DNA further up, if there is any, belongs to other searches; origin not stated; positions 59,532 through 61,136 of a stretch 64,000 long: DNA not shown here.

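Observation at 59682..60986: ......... intein splitting the FtsH Walker A loop (GPPGTGK | T)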

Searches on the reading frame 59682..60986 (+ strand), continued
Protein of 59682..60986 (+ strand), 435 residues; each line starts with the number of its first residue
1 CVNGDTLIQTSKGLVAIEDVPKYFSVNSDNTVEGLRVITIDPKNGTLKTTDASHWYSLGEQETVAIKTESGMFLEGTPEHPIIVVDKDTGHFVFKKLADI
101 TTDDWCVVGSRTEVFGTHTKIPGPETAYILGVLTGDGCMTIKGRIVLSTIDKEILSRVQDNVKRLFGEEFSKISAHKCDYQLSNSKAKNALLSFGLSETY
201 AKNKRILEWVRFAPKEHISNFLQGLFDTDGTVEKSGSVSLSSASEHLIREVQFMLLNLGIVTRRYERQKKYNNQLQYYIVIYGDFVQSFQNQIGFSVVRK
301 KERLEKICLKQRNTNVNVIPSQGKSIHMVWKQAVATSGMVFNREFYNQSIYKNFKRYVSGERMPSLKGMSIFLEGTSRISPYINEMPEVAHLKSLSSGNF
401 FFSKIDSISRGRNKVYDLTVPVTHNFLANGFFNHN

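Call 40: fold_search(model_id=the predicted structure, library=pdb)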
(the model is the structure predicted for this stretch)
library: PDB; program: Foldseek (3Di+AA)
matches with E <= 10: 442; with E <= 0.001: 92
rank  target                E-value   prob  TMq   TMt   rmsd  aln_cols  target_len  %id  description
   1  1dq3                  1.9e-24  1.00  0.67  0.65   6.5       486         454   19  CRYSTAL STRUCTURE OF AN ARCHAEAL INTEIN-ENCODED HOMING ENDONUCLEASE PI-PFUI (released 2000-07-05)
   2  7qss                  2.0e-24  1.00  0.71  0.71   5.5       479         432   20  Crystal structure of homing endonuclease-associated TliVMA intein (C1A) (released 2022-03-30)
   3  7qsu                  2.4e-22  1.00  0.62  0.72   8.0       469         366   17  Crystal structure of homing endonuclease-associated TliVMA intein (C1A, d333-339) (released 2022-03-30)
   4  7qst                  1.6e-17  1.00  0.57  0.67   6.8       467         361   17  Crystal structure of homing endonuclease-associated PhoVMA intein (C1A) (released 2022-03-30)
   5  2cw7                  2.2e-17  1.00  0.66  0.54   8.1       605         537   14  Crystal structure of intein homing endonuclease II (released 2006-04-18)
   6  1vde_B                6.9e-12  1.00  0.49  0.50   9.2       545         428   12  PI-SCEI, A HOMING ENDONUCLEASE WITH PROTEIN SPLICING ACTIVITY (released 1998-04-08)
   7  1ef0_A                8.2e-12  1.00  0.47  0.48  10.0       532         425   12  CRYSTAL STRUCTURE OF PI-SCEI MINIPRECURSOR (released 2000-06-07)
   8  1jva_B                2.9e-11  1.00  0.47  0.48   9.6       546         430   12  CRYSTAL STRUCTURE OF THE VMA1-DERIVED ENDONUCLEASE BEARING THE N AND C EXTEIN PROPEPTIDES (released 2002-08-29)
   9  1dfa                  3.7e-11  1.00  0.46  0.49   9.6       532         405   13  CRYSTAL STRUCTURE OF PI-SCEI IN C2 SPACE GROUP (released 1999-12-08)
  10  1um2_B                8.1e-11  1.00  0.49  0.51   8.1       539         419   12  Crystal Structure of the Vma1-Derived Endonuclease with the Ligated Extein Segment (released 2004-09-22)
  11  1lws_A                1.1e-10  1.00  0.47  0.47   9.4       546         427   12  Crystal structure of the intein homing endonuclease PI-SceI bound to its recognition sequence (released 2002-09-27)
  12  1vde_A                1.5e-10  1.00  0.49  0.49   9.4       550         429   12  PI-SCEI, A HOMING ENDONUCLEASE WITH PROTEIN SPLICING ACTIVITY (released 1998-04-08)
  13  1um2_A                1.9e-10  1.00  0.49  0.50   9.0       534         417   12  Crystal Structure of the Vma1-Derived Endonuclease with the Ligated Extein Segment (released 2004-09-22)
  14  1jva_A                2.9e-10  1.00  0.46  0.47   9.4       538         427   13  CRYSTAL STRUCTURE OF THE VMA1-DERIVED ENDONUCLEASE BEARING THE N AND C EXTEIN PROPEPTIDES (released 2002-08-29)
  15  1lwt_A                3.6e-10  1.00  0.48  0.47  10.0       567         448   12  Crystal structure of the intein homing endonuclease PI-SceI bound to its substrate DNA (Ca2+ free) (released 2002-09-27)
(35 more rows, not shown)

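Call 45: search_protein_families(library=phrogs, proteins=[window:59682-60986:+], max_evalue=0.1)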
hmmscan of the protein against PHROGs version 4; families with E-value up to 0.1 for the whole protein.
window:59682-60986:+ (435 aa): 7 families
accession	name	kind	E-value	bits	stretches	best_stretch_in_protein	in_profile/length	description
phrog_9666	-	unknown function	1.3e-22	80.8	1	1-435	65-486/779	-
phrog_4645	-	DNA, RNA and nucleotide metabolism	1.3e-15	58.4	1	121-286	104-277/308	endonuclease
phrog_30356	-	DNA, RNA and nucleotide metabolism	1.1e-09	38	1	1-320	385-682/823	helicase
phrog_17415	-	head and packaging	2.2e-08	33.6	1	1-147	189-317/940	terminase large subunit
phrog_36964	-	head and packaging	0.00097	18.3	1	164-274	244-352/890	terminase large subunit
phrog_510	-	DNA, RNA and nucleotide metabolism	0.0014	18.4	1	126-241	523-636/667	DNA primase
phrog_19299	-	head and packaging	0.0029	17.1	1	127-284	153-324/702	terminase large subunit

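Call 52: search_protein_representatives(protein=window:59682-60986:+)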
Query: 435 residues. Proteins with E-value up to 0.001 (for the whole library): 9497; up to 1e-10: 2919; up to 1e-30: 282. The best 150 are listed.
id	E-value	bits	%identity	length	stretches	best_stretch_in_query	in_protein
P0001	8.7e-155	532.1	56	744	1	1-435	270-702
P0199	1.3e-149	515.0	55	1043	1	1-435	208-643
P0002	6.5e-144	496.3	51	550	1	1-435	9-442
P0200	2.2e-121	422.1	44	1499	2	1-435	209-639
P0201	9.5e-99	347.5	40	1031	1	1-435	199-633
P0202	1.2e-92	327.4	31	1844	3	1-435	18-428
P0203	2.1e-91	323.3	39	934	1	1-435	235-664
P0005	9.8e-83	294.8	38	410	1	16-427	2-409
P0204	4.6e-74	266.2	30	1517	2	52-435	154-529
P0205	4.7e-67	243.1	31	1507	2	55-435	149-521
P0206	9.0e-66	238.9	29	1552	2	1-435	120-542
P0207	2.0e-65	237.7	37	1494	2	1-435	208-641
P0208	5.7e-62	226.4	38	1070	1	1-435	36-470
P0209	3.6e-61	223.7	34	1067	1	1-435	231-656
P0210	1.1e-60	222.1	36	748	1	1-435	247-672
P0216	5.3e-57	210.0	35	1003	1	1-435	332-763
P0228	3.7e-50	187.4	32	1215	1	1-435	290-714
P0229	4.7e-50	187.1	35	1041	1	1-435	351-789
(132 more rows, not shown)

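Call 67: list_cluster_members(proteins=[P0079, P0199, P0209, P0201, P0006])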
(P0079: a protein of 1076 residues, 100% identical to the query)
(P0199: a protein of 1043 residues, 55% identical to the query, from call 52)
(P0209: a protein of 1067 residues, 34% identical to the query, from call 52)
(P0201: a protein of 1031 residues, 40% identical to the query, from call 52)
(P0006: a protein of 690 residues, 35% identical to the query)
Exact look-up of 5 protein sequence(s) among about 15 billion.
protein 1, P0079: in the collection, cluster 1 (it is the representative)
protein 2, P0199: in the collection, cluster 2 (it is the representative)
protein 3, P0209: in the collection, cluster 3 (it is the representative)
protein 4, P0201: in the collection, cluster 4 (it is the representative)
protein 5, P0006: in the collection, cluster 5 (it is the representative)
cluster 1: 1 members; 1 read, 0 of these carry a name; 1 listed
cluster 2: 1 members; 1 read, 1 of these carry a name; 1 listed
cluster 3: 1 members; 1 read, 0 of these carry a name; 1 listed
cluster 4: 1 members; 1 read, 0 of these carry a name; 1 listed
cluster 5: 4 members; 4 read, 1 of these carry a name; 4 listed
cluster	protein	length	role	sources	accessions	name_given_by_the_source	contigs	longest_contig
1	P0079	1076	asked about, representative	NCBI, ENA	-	-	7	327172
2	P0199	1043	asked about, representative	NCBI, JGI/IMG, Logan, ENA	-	cell division protease FtsH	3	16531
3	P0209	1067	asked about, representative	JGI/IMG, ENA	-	-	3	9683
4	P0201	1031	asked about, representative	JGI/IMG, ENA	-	-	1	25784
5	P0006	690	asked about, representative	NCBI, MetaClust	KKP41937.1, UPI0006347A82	MAG: hypothetical protein UR31_C0021G0014, partial [Parcubacteria group bacterium ... | status=active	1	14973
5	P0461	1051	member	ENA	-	-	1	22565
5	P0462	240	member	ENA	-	-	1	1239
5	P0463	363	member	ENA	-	-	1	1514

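Call 72: search_protein_families(library=pfam, proteins=[P0216, P0228, P0229, P0200, P0207], max_evalue=0.00001)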
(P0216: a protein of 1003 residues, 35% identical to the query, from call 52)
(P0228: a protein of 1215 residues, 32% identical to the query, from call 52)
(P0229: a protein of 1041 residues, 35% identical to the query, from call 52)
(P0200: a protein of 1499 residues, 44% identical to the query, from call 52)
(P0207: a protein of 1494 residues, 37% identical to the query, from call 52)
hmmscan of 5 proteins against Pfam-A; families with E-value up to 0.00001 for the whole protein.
P0216 (1003 aa): 3 families
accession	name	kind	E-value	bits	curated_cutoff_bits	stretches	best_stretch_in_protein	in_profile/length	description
PF00004.35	AAA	-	2.2e-25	90.1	21.2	1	764-882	12-128/131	ATPase family associated with various cellular activities (AAA)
PF14528.11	LAGLIDADG_3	-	1.6e-21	76.8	22.5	1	548-629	2-82/82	LAGLIDADG-like domain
PF14890.11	Intein_splicing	-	3.7e-15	56.5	35.8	1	339-763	2-155/155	Intein splicing domain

P0228 (1215 aa): 5 families
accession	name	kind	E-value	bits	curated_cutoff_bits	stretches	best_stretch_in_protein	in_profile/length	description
PF00004.35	AAA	-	8.5e-36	123.7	21.2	1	715-834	12-130/131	ATPase family associated with various cellular activities (AAA)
PF01434.24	Peptidase_M41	-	1.6e-35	123.2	29.9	1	915-1102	2-190/191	Peptidase family M41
PF14528.11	LAGLIDADG_3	-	2.4e-16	60.2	22.5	1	503-578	2-82/82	LAGLIDADG-like domain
PF17862.7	AAA_lid_3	-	4.1e-10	39.5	27.2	1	858-899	2-43/45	AAA+ lid domain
PF14890.11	Intein_splicing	-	3.3e-08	33.9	35.8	1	326-714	22-155/155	Intein splicing domain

P0229 (1041 aa): 3 families
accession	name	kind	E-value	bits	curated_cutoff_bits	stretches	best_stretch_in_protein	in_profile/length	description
PF00004.35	AAA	-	1.1e-27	97.5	21.2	1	790-910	12-130/131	ATPase family associated with various cellular activities (AAA)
PF14890.11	Intein_splicing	-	9.5e-17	61.7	35.8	1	382-789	22-155/155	Intein splicing domain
PF14528.11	LAGLIDADG_3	-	2.1e-16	60.4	22.5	1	576-652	3-82/82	LAGLIDADG-like domain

P0200 (1499 aa): 6 families
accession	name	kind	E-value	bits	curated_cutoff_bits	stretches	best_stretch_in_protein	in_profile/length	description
PF01434.24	Peptidase_M41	-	2.6e-62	210.5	29.9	1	1296-1483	2-191/191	Peptidase family M41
PF14890.11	Intein_splicing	-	4e-32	111.6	35.8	2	224-639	11-155/155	Intein splicing domain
PF14528.11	LAGLIDADG_3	-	6e-32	110.2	22.5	1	424-500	2-82/82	LAGLIDADG-like domain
PF00004.35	AAA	-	3e-30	105.8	21.2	1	640-738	12-108/131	ATPase family associated with various cellular activities (AAA)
PF17862.7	AAA_lid_3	-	3.6e-16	58.8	27.2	1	1237-1281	1-45/45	AAA+ lid domain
PF06480.20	FtsH_ext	-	2.7e-09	37.6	25.5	1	9-91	2-99/103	FtsH Extracellular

P0207 (1494 aa): 7 families
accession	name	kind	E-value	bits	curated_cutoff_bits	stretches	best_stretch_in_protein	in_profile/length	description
PF01434.24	Peptidase_M41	-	2.2e-61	207.5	29.9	1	1303-1490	2-191/191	Peptidase family M41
PF00004.35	AAA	-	1.6e-31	109.9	21.2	1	1131-1221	43-130/131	ATPase family associated with various cellular activities (AAA)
PF14528.11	LAGLIDADG_3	-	1.6e-29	102.5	22.5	1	430-509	3-82/82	LAGLIDADG-like domain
PF14890.11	Intein_splicing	-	6.1e-27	94.8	35.8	2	246-641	24-155/155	Intein splicing domain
PF17862.7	AAA_lid_3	-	2.6e-16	59.2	27.2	1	1244-1287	1-44/45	AAA+ lid domain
PF05204.19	Hom_end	-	2.9e-10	40.7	21.1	0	418-502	2-90/110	Homing endonuclease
PF06480.20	FtsH_ext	-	6.4e-08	33.2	25.5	1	9-72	3-72/103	FtsH Extracellular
